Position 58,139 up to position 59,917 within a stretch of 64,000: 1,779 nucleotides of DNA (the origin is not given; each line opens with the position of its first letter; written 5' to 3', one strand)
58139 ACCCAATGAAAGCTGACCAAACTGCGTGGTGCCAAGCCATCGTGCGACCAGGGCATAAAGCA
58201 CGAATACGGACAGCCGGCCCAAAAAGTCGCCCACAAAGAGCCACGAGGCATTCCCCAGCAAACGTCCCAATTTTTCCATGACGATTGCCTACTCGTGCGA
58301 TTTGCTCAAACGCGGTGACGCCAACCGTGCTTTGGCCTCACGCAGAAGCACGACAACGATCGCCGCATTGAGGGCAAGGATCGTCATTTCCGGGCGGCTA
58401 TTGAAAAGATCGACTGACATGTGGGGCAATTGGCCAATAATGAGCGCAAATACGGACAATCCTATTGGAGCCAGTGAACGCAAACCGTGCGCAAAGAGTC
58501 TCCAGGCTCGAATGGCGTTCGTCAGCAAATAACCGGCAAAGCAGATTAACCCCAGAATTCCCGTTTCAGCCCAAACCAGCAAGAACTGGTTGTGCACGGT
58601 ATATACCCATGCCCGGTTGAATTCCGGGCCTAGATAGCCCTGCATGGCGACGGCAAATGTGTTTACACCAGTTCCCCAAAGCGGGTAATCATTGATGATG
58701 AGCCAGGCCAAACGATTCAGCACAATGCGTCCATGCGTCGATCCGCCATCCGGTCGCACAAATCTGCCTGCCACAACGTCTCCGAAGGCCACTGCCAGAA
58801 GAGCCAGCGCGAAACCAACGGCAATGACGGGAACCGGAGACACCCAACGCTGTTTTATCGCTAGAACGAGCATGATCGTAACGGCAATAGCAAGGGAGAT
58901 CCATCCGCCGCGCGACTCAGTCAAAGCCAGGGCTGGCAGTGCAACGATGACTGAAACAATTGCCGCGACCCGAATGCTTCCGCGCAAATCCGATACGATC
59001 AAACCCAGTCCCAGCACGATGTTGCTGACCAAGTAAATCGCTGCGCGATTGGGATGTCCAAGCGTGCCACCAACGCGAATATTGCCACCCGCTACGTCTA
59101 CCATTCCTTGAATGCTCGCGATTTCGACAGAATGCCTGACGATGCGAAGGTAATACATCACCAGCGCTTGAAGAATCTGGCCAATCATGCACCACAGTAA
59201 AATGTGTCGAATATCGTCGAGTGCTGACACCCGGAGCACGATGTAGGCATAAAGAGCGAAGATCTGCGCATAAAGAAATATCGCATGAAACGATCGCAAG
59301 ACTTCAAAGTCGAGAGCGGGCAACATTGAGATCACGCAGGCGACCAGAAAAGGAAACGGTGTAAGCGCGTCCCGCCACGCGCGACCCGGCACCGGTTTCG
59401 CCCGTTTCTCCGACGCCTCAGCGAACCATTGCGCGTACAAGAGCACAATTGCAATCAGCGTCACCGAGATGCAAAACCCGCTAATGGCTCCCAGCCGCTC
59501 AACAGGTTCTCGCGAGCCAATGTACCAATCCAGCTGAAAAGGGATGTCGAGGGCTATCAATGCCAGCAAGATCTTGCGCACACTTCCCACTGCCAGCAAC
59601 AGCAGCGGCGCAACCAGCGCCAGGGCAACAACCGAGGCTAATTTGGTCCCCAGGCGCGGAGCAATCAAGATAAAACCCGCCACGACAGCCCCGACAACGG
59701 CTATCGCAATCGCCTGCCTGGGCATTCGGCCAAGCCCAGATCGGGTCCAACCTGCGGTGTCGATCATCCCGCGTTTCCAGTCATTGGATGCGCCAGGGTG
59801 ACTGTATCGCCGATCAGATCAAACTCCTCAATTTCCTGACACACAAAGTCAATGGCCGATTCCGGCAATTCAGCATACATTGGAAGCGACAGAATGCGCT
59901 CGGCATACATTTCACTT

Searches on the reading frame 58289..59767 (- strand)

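Call 45: search_protein_families(library=ncbifam, proteins=[window:58289-59767:-], max_evalue=0.00001)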
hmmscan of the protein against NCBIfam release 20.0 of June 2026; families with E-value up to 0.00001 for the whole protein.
window:58289-59767:- (492 aa): 2 families
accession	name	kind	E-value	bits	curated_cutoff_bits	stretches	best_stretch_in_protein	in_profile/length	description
TIGR00947.1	2A73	equivalog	4.8e-19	68.7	366.4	1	100-465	41-412/425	IctB family putative bicarbonate transporter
TIGR03097.1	PEP_O_lig_1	hypoth_equivalog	4.5e-07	29.1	188.1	1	203-423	125-350/408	putative O-glycosylation ligase, exosortase A system-associated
